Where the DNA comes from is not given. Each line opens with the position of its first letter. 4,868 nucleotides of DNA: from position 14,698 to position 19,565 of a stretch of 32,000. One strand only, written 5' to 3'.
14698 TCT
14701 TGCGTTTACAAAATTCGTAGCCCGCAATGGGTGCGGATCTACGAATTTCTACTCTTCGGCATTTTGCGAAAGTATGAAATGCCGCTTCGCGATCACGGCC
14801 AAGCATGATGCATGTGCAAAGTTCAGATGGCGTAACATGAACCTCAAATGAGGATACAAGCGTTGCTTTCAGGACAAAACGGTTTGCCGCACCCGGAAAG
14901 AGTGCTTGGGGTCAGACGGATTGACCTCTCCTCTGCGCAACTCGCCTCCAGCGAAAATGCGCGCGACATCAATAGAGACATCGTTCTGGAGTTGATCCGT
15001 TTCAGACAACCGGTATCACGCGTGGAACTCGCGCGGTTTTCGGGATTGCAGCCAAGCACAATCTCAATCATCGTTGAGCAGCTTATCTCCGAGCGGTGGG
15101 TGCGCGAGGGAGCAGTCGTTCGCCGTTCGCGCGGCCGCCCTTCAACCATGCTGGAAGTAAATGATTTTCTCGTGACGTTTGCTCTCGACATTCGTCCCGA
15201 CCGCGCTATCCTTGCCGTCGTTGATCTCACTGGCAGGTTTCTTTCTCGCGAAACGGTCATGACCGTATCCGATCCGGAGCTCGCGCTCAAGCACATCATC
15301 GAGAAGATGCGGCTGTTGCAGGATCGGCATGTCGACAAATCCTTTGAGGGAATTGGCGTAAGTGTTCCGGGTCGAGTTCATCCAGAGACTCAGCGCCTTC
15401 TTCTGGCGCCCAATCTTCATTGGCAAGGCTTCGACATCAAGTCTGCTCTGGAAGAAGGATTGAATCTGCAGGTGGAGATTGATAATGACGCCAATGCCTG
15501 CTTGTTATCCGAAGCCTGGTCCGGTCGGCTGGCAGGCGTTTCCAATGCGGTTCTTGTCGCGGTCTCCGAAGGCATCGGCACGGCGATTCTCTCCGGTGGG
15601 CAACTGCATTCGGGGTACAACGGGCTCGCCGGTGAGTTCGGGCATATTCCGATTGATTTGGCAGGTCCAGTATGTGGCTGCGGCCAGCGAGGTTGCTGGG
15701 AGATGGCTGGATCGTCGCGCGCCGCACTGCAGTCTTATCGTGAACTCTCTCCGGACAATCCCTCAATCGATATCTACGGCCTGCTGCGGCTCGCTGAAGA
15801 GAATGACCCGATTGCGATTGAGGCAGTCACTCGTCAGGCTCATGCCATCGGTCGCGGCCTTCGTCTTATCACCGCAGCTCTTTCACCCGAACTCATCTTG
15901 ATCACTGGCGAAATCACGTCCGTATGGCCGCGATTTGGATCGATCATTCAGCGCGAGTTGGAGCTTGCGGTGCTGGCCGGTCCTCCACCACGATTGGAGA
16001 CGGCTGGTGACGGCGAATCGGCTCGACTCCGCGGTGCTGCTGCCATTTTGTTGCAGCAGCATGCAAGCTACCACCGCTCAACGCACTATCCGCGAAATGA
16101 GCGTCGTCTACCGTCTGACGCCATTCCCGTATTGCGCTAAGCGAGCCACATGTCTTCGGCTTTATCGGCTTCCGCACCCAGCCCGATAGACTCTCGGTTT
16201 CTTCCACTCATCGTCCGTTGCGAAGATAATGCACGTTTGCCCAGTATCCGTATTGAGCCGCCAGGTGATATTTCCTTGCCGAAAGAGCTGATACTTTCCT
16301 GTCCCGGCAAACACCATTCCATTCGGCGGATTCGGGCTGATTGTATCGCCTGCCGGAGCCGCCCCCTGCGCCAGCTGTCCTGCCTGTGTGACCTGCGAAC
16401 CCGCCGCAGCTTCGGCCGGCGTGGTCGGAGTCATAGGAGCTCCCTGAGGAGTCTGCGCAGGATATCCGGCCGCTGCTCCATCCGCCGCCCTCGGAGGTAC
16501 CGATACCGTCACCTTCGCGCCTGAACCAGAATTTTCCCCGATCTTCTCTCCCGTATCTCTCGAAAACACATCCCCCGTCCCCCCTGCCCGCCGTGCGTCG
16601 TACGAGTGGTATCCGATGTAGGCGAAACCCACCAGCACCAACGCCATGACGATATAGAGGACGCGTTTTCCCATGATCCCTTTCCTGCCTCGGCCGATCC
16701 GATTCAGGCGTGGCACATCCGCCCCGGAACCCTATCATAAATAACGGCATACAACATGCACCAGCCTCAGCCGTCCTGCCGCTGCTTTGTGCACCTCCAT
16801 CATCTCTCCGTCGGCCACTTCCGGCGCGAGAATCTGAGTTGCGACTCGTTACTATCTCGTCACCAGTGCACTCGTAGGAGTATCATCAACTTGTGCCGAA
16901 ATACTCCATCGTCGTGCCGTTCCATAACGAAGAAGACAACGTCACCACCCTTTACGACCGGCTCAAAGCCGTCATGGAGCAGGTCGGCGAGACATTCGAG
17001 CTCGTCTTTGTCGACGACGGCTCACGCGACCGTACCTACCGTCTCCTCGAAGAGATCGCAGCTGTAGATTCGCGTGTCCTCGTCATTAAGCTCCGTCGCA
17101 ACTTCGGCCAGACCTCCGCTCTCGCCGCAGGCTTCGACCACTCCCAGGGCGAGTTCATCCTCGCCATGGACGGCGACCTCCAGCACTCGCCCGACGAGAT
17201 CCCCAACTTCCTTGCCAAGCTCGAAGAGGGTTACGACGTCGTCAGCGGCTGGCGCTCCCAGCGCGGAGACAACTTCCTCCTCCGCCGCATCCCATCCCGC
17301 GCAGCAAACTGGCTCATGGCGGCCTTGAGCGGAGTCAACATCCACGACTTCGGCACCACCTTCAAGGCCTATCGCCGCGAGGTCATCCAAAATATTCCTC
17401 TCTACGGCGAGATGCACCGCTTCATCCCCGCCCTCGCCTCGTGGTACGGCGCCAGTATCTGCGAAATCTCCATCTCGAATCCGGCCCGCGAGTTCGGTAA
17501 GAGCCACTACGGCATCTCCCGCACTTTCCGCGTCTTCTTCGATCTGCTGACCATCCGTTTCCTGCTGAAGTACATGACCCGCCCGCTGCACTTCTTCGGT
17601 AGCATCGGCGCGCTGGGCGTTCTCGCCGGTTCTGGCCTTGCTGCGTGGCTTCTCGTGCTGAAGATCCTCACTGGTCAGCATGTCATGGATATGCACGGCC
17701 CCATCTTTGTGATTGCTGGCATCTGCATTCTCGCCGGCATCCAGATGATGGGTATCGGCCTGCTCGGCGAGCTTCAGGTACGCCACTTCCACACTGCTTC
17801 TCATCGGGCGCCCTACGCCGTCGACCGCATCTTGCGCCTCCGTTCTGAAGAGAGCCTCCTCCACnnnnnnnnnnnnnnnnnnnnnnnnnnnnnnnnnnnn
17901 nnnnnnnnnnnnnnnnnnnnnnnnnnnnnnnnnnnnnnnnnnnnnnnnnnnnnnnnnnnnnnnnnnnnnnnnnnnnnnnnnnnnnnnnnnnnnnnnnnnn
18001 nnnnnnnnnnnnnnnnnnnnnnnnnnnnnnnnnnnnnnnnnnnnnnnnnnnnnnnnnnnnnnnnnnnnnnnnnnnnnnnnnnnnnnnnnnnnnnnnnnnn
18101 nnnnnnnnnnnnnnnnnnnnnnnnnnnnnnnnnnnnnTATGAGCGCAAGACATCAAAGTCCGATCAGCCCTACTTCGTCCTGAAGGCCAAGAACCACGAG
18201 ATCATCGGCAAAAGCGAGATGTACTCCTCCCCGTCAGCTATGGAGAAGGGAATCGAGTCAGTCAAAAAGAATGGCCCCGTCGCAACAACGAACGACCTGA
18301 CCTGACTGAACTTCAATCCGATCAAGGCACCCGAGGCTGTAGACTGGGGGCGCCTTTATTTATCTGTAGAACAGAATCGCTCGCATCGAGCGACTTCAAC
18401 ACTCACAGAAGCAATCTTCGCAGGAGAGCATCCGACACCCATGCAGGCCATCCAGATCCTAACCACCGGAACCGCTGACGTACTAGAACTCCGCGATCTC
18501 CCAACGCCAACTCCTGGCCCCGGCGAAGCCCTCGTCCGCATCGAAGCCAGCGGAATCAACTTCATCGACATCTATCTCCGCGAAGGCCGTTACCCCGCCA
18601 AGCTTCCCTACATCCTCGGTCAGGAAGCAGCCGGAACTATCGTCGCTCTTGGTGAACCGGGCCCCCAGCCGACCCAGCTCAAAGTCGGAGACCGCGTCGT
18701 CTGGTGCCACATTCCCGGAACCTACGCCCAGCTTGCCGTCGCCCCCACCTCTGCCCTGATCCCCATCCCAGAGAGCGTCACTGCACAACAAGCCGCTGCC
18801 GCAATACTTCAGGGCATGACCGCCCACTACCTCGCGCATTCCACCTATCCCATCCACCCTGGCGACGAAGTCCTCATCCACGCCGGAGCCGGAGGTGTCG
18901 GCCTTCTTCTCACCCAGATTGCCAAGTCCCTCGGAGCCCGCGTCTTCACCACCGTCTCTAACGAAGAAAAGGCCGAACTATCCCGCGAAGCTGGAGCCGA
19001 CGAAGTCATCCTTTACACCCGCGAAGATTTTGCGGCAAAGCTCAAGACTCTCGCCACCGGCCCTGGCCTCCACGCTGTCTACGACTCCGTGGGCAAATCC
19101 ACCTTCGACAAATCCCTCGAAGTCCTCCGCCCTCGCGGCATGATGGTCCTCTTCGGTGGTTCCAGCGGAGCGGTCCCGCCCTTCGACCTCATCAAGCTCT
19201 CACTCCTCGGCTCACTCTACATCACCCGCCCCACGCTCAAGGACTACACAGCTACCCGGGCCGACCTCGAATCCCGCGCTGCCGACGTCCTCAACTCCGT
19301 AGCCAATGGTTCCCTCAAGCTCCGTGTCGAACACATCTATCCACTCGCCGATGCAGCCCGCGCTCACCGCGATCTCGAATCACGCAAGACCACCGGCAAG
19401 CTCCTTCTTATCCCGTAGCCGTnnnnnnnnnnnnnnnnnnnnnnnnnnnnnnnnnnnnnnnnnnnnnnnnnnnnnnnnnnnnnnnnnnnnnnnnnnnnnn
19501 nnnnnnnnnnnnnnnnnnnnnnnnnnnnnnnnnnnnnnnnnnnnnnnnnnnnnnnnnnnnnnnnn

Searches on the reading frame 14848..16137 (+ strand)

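Call 13: search_protein_families(library=ncbifam, proteins=[window:14848-16137:+], max_evalue=0.001)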
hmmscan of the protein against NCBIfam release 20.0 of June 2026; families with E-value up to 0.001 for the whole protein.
window:14848-16137:+ (430 aa): 13 families
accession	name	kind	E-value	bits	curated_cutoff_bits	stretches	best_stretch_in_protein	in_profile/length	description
NF047937.1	TransRegNagC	equivalog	1.2e-41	143.3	650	1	39-373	9-354/399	DNA-binding transcriptional regulator NagC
TIGR00744.1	ROK_glcA_fam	subfamily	2.1e-36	125.8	260.35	1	113-359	3-264/318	ROK family glucokinase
NF049930.1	TransRegMlc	equivalog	9.3e-36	124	530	1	39-358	14-345/405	sugar metabolism global transcriptional regulator Mlc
NF009835.0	PRK13310.1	equivalog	2.2e-25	89.6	380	1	111-403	3-302/303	N-acetylglucosamine kinase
NF003461.0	PRK05082.1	subfamily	2.9e-25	89.3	283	1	110-356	3-243/291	N-acetylmannosamine kinase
NF007251.0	PRK09698.1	equivalog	6.9e-24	84.6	253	1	144-357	44-249/304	allose kinase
NF007108.0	PRK09557.1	equivalog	9.7e-24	84.2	443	1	129-399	22-298/303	fructokinase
NF042998.1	bglucokin_BglK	equivalog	1.5e-21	76.9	550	1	113-406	6-290/291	beta-glucoside kinase BglK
NF047821.1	NactlManKinNanK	equivalog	2.8e-21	76.3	450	1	110-356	3-243/288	N-acetylmannosamine kinase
NF045551.1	GK_Pyrobac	equivalog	4.4e-21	75.5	500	1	120-410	12-289/294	ATP-dependent glucokinase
NF009836.0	PRK13311.1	equivalog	1.9e-12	46.9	551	1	168-299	59-200/256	N-acetyl-D-glucosamine kinase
NF045942.1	PolPhglucPhase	equivalog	7e-09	35.8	250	1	123-270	15-157/242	polyphosphate--glucose phosphotransferase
NF053756.1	MreA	equivalog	0.0001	22.1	100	1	49-101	25-77/110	MreA family transcriptional regulator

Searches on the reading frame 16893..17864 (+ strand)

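Call 14: search_protein_families(library=pfam, proteins=[window:16893-17864:+], max_evalue=0.001)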
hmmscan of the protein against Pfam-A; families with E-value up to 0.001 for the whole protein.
window:16893-17864:+ (324 aa): 3 families
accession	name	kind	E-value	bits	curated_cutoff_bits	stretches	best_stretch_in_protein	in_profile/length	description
PF00535.33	Glycos_transf_2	-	1.7e-34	119.6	23.3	1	5-167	1-166/168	Glycosyl transferase family 2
PF10111.15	Glyco_tranf_2_2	-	6.8e-10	39.3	27.3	1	5-107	1-103/276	Glycosyltransferase like family 2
PF13641.12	Glyco_tranf_2_3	-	0.00035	21.1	27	1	2-121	1-123/230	Glycosyltransferase like family 2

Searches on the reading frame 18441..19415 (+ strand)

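Call 13: search_protein_families(library=ncbifam, proteins=[window:18441-19415:+], max_evalue=0.001)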
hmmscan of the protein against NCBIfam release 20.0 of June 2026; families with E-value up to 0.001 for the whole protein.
window:18441-19415:+ (325 aa): 27 families (the best 25 are shown)
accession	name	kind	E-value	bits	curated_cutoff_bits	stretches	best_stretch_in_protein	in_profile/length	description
NF008024.0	PRK10754.1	subfamily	3.5e-86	289.2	348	1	3-325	4-327/327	NADPH:quinone reductase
TIGR02824.1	quinone_pig3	subfamily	1.2e-64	218.4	296.8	1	1-323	1-323/325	putative NAD(P)H quinone oxidoreductase, PIG3 family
NF041183.1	Pks2_ls1_myc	equivalog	2.4e-35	120.8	2400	1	4-323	1409-1727/2086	sulfolipid-1 biosynthesis phthioceranic/hydroxyphthioceranic acid synthase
NF010344.0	PRK13771.1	subfamily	9.1e-35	120.2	349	2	90-323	113-331/334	putative alcohol dehydrogenase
NF041172.1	AcrlCoa_red_Thmprot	equivalog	5.6e-31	107.7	500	2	91-323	114-332/334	acryloyl-CoA reductase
TIGR01751.1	crot-CoA-red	equivalog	1.2e-29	103.3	378.55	2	93-201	140-250/398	crotonyl-CoA carboxylase/reductase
TIGR02817.1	adh_fam_1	subfamily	2.2e-26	93.1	284.05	1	14-323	16-333/336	zinc-binding alcohol dehydrogenase family protein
NF006940.0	PRK09422.1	equivalog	1.6e-22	80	344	2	92-267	114-292/338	alcohol dehydrogenase AdhP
TIGR03451.1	mycoS_dep_FDH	equivalog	3.5e-20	72.1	512.9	2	11-88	10-84/358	S-(hydroxymethyl)mycothiol dehydrogenase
TIGR02823.1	oxido_YhdH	subfamily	7.7e-20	71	297.25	1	14-244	13-247/324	acrylyl-CoA reductase family protein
NF003808.0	PRK05396.1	equivalog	1.7e-18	66.6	380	2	90-239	116-263/341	L-threonine 3-dehydrogenase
TIGR03989.1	Rxyl_3153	subfamily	2.8e-18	66.3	440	2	11-93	10-90/370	NDMA-dependent alcohol dehydrogenase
TIGR00692.1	tdh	equivalog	2.7e-17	62.8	458.35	2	91-261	115-282/340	L-threonine 3-dehydrogenase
NF041097.1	keto_inos_dh_IolM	equivalog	3.9e-17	62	450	2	93-317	151-382/389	scyllo-inosose 3-dehydrogenase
NF007489.0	PRK10083.1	equivalog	9.6e-17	61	376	2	86-243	108-263/339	Zn-dependent oxidoreductase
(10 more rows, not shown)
